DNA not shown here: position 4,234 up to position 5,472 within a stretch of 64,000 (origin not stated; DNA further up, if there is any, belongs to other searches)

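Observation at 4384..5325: T4-Pnk-like polynucleotide kinase / 3'-phosphatase in a bacterial chromosome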

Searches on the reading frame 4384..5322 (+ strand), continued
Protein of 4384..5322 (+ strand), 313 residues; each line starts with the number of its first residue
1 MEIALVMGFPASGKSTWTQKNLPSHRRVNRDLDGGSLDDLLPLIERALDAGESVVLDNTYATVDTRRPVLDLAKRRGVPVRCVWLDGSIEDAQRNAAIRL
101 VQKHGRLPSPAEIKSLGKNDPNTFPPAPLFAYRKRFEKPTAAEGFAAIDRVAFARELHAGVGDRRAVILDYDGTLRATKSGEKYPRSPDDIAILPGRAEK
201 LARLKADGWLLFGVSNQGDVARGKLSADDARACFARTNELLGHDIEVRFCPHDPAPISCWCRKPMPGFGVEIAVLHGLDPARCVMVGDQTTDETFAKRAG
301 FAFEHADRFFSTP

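Call 22: search_solved_structures(query=A1, max_evalue=0.01, show_alignments=0)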
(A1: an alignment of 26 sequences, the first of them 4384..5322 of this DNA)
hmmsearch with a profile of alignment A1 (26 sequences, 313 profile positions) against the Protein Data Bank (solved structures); distinct sequences matched with E-value up to 0.01: 30.
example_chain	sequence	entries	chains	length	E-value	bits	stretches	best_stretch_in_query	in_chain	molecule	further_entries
1yj5_A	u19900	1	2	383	3.9e-42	147.5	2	3-157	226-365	5' polynucleotide kinase-3' phosphatase catalytic domain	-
3zvl_A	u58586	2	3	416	5.1e-42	147.2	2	3-157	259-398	BIFUNCTIONAL POLYNUCLEOTIDE PHOSPHATASE/KINASE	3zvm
3zvn_A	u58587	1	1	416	4.2e-41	144.2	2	3-157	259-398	BIFUNCTIONAL POLYNUCLEOTIDE PHOSPHATASE/KINASE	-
3u7e_B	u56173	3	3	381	7.3e-41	143.4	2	3-157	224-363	Bifunctional polynucleotide phosphatase/kinase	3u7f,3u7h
3u7g_A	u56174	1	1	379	7.9e-41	143.2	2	3-157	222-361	Bifunctional polynucleotide phosphatase/kinase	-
4pnh_A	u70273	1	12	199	7.1e-19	71.1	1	164-299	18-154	D,D-heptose 1,7-bisphosphate phosphatase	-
3l8h_A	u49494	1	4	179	2.1e-14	56.4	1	166-302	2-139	Putative haloacid dehalogenase-like hydrolase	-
2gmw_A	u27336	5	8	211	4.3e-14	55.4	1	166-300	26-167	D,D-heptose 1,7-bisphosphate phosphatase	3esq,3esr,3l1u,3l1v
3l8e_A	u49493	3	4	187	4.7e-14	55.3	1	167-301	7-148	D,D-heptose 1,7-bisphosphate phosphatase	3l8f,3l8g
9d8a_A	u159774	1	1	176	1.5e-11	47.1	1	2-92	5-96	Rhizopus azygosporus Kinase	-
2o2x_A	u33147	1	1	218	9e-11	44.5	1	167-302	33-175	hypothetical protein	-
2fpr_A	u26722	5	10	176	1.5e-10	43.7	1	163-303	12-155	Histidine biosynthesis bifunctional protein hisB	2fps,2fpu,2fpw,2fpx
9drz_A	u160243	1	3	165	5.8e-10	41.9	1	2-89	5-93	p-loop containing nucleoside triphosphatehydrolase protein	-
1ltq_A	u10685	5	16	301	9.3e-08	34.6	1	1-65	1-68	POLYNUCLEOTIDE KINASE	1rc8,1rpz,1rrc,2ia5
1ly1_A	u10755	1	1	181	5e-06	28.9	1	1-66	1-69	polynucleotide kinase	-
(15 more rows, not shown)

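Call 27: search_dna_similar(query=window:4384-5322:+, collection=phages, mode=protein, max_evalue=0.001, max_rows=40)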
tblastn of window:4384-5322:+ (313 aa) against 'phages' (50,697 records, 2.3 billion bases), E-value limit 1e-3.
Records with a match: 8; places in all: 8; records where one place covers at least 80% of the query: 2.
Best place of each record, by identity: <60% 8.
By first word of the organism name: Bacteriophage 5; uncultured 2; Salmonella 1.
By host as written in the record: - 7; Homo sapiens 1.
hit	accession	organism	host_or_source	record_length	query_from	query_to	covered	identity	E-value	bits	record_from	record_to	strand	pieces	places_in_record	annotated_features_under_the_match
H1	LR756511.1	uncultured phage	metagenomic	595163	3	311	99%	46.0%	2e-81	273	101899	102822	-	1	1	record has no annotation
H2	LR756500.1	uncultured phage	metagenomic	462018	4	311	98%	32.1%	4e-43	163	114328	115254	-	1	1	record has no annotation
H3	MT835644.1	Bacteriophage sp.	human fecal samples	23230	163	300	44%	33.8%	4e-7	57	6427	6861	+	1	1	record has no annotation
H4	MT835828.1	Bacteriophage sp.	human fecal samples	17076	164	300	44%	32.5%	4e-14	79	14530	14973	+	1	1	record has no annotation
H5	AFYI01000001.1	Salmonella enterica subsp. enterica serovar Infantis str. ...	Homo sapiens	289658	153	292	45%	29.9%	7e-7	57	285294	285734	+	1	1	D,D-heptose 1,7-bisphosphate phosphatase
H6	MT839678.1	Bacteriophage sp.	human fecal samples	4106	164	300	44%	29.8%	2e-11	70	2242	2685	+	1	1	record has no annotation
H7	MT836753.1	Bacteriophage sp.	human fecal samples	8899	164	300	44%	29.1%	2e-11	71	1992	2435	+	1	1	record has no annotation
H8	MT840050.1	Bacteriophage sp.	human fecal samples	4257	164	261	31%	28.6%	2e-4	49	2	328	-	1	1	record has no annotation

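Call 30: predict_structure(alignment_id=A1)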
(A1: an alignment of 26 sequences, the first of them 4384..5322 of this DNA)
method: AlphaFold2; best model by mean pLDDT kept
length: 313 residues; sequences in the alignment: 26
mean_pLDDT: 93.7   pTM: 0.88
mean pLDDT of the five models: 93.7, 91.8, 90.3, 90.1, 89.6
residues with pLDDT >= 90: 267; 70-90: 38; 50-70: 8; < 50: 0
segments of 3 or more residues with pLDDT < 50: none
pLDDT, mean of each block of 10 residues (from residue 1): 96 91 95 90 98 95 97 98 92 92 93 91 91 95 97 72 90 97 94 98 97 95 93 98 97 87 96 94 97 96 97 70
secondary structure, 60 per line:
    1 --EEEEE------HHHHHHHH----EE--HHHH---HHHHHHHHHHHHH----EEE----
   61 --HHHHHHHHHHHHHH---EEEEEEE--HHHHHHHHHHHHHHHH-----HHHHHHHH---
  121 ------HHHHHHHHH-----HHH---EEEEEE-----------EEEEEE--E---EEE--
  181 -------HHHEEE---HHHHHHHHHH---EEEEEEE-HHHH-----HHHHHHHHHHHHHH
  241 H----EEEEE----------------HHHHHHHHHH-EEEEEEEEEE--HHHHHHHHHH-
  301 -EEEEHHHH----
elements in order: E3-7 H14-21 H30-33 H37-49 E54-56 H63-76 E80-86 H89-104 H110-117 H127-135 E147-152 E164-169 E176-178 E191-193 H197-206 E210-216 H218-221 H227-241 E246-250 H267-276 E278-287 H290-299 E302-305 H306-309

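Call 32: fold_search(model_id=the predicted structure, library=pdb)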
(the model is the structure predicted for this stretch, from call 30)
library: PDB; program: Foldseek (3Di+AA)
matches with E <= 10: 1608; with E <= 0.001: 103
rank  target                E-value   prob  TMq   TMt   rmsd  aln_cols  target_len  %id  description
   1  3zvl                  1.9e-12  1.00  0.40  0.33   3.7       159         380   35  The structural basis for substrate recognition by mammalian polynucleotide kinase 3' phosphatase (released 2011-11-16)
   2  1yj5_B                2.3e-12  1.00  0.41  0.34   3.3       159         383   34  Molecular architecture of mammalian polynucleotide kinase, a DNA repair enzyme (released 2005-03-15)
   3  3u7e                  3.0e-12  1.00  0.41  0.34   3.3       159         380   36  Crystal structure of mPNKP catalytic fragment (D170A) (released 2011-12-14)
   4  1yj5_A                3.1e-12  1.00  0.42  0.35   3.0       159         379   34  Molecular architecture of mammalian polynucleotide kinase, a DNA repair enzyme (released 2005-03-15)
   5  3u7g_A                4.3e-12  1.00  0.41  0.35   3.2       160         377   34  Crystal structure of mPNKP catalytic fragment (D170A) bound to single-stranded DNA (TCCTAp) (released 2011-12-14)
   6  3zvn_A                5.8e-12  1.00  0.41  0.34   3.4       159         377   34  The structural basis for substrate recognition by mammalian polynucleotide kinase 3' phosphatase (released 2011-11-16)
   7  3u7f_B                1.0e-11  1.00  0.41  0.35   3.0       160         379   34  Crystal structure of mPNKP catalytic fragment (D170A) bound to single-stranded DNA (TCCTCp) (released 2011-12-14)
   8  2ia5_D                3.9e-11  1.00  0.34  0.36  13.5       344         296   17  T4 polynucleotide kinase/phosphatase with bound sulfate and magnesium. (released 2007-06-05)
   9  2ia5_B                6.3e-11  1.00  0.35  0.37  13.6       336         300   17  T4 polynucleotide kinase/phosphatase with bound sulfate and magnesium. (released 2007-06-05)
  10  2ia5_F                7.2e-11  1.00  0.36  0.38  13.4       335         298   17  T4 polynucleotide kinase/phosphatase with bound sulfate and magnesium. (released 2007-06-05)
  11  3u7h_B                7.6e-11  1.00  0.39  0.33   3.3       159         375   35  Crystal structure of mPNKP catalytic fragment (D170A) bound to single-stranded DNA (TCCTTp) (released 2011-12-14)
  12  2ia5_H                1.3e-10  1.00  0.35  0.36  13.9       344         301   16  T4 polynucleotide kinase/phosphatase with bound sulfate and magnesium. (released 2007-06-05)
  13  2ia5_G                1.4e-10  1.00  0.34  0.36  13.7       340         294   17  T4 polynucleotide kinase/phosphatase with bound sulfate and magnesium. (released 2007-06-05)
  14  2ia5_C                1.4e-10  1.00  0.36  0.37  13.6       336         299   17  T4 polynucleotide kinase/phosphatase with bound sulfate and magnesium. (released 2007-06-05)
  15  2ia5_J                1.8e-10  1.00  0.35  0.36  13.8       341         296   17  T4 polynucleotide kinase/phosphatase with bound sulfate and magnesium. (released 2007-06-05)
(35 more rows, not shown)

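Call 33: find_related_loci(query=A1, collection=viral_contigs, flank=10000)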
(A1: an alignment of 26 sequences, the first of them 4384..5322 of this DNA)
Query A1 (313 aa) in viral_contigs; peptide patterns used: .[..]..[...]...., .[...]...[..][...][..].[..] (x = any residue, [..] = any of these).
132 stretches matched a pattern; 120 encode a relative of the query (tblastn E <= 1e-3); the best 80 are kept; 80 distinct loci.
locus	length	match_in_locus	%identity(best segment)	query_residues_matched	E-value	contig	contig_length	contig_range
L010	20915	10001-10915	52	2-310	2e-99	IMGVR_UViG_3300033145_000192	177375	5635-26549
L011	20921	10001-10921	50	2-310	8e-99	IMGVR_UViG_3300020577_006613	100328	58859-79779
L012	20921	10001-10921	49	2-310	5e-97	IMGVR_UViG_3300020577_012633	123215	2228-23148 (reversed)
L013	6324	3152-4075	47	2-310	9e-93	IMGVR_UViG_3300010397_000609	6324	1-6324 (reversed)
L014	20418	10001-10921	48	3-310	2e-92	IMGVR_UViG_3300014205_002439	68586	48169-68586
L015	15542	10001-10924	47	2-310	4e-92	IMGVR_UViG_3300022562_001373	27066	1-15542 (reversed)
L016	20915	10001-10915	48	2-310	5e-92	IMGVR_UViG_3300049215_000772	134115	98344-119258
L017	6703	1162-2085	47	2-310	4e-92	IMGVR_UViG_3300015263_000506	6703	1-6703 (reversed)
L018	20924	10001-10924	47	2-311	1e-91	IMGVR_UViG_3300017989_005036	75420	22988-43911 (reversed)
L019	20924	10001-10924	47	3-311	2e-91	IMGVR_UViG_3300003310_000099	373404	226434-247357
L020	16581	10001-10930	46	2-312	7e-91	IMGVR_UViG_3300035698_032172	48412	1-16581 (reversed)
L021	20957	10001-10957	44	2-311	5e-91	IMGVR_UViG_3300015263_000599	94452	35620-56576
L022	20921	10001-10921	46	2-310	2e-90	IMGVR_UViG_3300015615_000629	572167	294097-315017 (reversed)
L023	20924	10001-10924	46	2-310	9e-91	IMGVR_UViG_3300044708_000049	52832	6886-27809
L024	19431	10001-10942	44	2-312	3e-90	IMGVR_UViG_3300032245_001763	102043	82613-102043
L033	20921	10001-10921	46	3-310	2e-87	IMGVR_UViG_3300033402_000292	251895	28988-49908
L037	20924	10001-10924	46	2-310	1e-85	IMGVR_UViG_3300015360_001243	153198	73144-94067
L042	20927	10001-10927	45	1-310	2e-84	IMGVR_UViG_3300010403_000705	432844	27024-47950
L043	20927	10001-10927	45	1-310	4e-84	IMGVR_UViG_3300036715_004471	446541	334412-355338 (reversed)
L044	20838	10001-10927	44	1-310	4e-84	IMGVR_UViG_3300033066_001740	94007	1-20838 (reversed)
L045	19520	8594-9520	44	1-310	1e-83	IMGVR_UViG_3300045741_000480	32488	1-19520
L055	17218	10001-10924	43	2-310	5e-83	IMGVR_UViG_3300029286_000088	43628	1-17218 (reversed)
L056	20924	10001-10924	47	2-309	2e-82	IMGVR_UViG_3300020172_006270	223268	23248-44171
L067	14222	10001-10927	44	2-310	2e-79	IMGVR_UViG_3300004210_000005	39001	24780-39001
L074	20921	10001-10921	41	2-310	2e-76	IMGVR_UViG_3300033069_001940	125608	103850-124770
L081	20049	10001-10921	40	3-310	5e-71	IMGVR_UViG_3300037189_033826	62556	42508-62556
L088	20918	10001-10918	48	1-311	7e-91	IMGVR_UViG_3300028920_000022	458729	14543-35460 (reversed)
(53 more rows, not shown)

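Call 37: search_protein_families(library=pfam, proteins=[L033:2374-3519:+, L037:6193-7299:+, L056:11623-12321:+, L015:6849-7172:+, L081:16600-17832:+, L045:16434-17153:+, L044:6726-7286:+, L045:4141-4482:+, L067:648-1595:+, L043:12203-13135:+], max_evalue=0.001)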
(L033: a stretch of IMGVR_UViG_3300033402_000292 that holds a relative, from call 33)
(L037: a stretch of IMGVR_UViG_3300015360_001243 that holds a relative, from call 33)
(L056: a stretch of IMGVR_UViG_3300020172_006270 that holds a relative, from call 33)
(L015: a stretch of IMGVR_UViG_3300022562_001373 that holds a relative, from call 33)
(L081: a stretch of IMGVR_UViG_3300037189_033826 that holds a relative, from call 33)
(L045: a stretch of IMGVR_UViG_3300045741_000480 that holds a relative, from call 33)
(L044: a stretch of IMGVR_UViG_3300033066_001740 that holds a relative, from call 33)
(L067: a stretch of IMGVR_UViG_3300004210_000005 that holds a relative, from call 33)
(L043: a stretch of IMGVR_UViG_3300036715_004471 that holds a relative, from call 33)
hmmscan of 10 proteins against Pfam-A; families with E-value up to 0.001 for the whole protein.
L033:2374-3519:+ (382 aa): 1 family
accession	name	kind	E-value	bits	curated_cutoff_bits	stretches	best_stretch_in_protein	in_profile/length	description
PF10127.15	RlaP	-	2.4e-20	73.7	23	1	16-145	18-142/249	RNA repair pathway DNA polymerase beta family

L037:6193-7299:+ (369 aa): 5 families
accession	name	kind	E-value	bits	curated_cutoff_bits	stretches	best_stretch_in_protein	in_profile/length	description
PF07728.20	AAA_5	-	2.1e-06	28.2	22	1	28-123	1-93/139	AAA domain (dynein-related subfamily)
PF00004.35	AAA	-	2.5e-06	28.4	21.2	1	30-110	2-71/131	ATPase family associated with various cellular activities (AAA)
PF01695.23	IstB_IS21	-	3e-05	24.1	24.1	1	12-59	77-128/238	IstB-like ATP binding protein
PF13173.12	AAA_14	-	9.3e-05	22.9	27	1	27-109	3-75/129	AAA domain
PF07724.20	AAA_2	-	0.00022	21.7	27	1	30-120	7-99/166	AAA domain (Cdc48 subfamily)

L056:11623-12321:+ (233 aa): 1 family
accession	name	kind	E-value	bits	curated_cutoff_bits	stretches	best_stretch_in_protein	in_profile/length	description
PF09414.15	RNA_ligase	-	3.7e-25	89.5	27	1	45-203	4-160/171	RNA ligase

L015:6849-7172:+ (108 aa): 8 families
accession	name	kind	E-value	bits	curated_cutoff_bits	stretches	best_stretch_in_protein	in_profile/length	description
PF00085.26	Thioredoxin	-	1.9e-27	95.7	23.5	1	4-103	2-101/103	Thioredoxin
PF08534.16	Redoxin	-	2.2e-13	50.7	26.6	1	6-95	15-106/148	Redoxin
PF13905.12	Thioredoxin_8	-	4.9e-09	36.9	27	1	22-62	3-45/94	Thioredoxin-like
PF13098.12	Thioredoxin_2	-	6.3e-08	33.3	27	1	18-100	3-101/104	Thioredoxin-like domain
PF00578.27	AhpC-TSA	-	1.3e-07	32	26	1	7-100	13-111/124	AhpC/TSA family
PF13728.12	TraF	-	7.6e-07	29.6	23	1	27-100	136-220/224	F plasmid transfer operon protein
PF13899.12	Thioredoxin_7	-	2.3e-05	24.9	27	1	17-82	14-82/83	Thioredoxin-like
PF14595.12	Thioredoxin_9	-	2.9e-05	24.4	25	1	12-83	34-106/129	Thioredoxin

L081:16600-17832:+ (411 aa): 1 family
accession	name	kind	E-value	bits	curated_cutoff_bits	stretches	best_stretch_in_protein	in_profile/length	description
PF09511.15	RNA_lig_T4_1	-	8.9e-12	45.8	28.3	1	53-278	2-227/227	RNA ligase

L045:16434-17153:+ (240 aa): 0 families

L044:6726-7286:+ (187 aa): 1 family
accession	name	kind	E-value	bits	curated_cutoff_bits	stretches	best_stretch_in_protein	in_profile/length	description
PF00929.31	RNase_T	-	7.2e-19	69.4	24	1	10-178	1-164/164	Exonuclease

L045:4141-4482:+ (114 aa): 1 family
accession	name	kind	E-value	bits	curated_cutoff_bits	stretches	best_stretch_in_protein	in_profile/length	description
PF01521.26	Fe-S_biosyn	-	7.8e-17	61.9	26.3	1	7-109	2-109/110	Iron-sulphur cluster biosynthesis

L067:648-1595:+ (316 aa): 0 families

L043:12203-13135:+ (311 aa): 5 families
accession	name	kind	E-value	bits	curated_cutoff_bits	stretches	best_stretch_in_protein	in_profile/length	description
PF25109.1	HAD_PNKP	-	3.3e-49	167.1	27.6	1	174-311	1-143/143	Polynucleotide kinase PNKP phosphatase domain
PF13671.12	AAA_33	-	8.9e-19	68.6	27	1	4-133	1-135/143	AAA domain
PF08433.16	KTI12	-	6.4e-10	39.4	22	1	5-133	4-132/271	Chromatin associated protein KTI12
PF06414.18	Zeta_toxin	-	1e-05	25.5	22.3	1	3-98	17-123/199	Zeta toxin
PF07931.18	CPT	-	0.00029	21.1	22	0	3-123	2-131/172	Chloramphenicol phosphotransferase-like protein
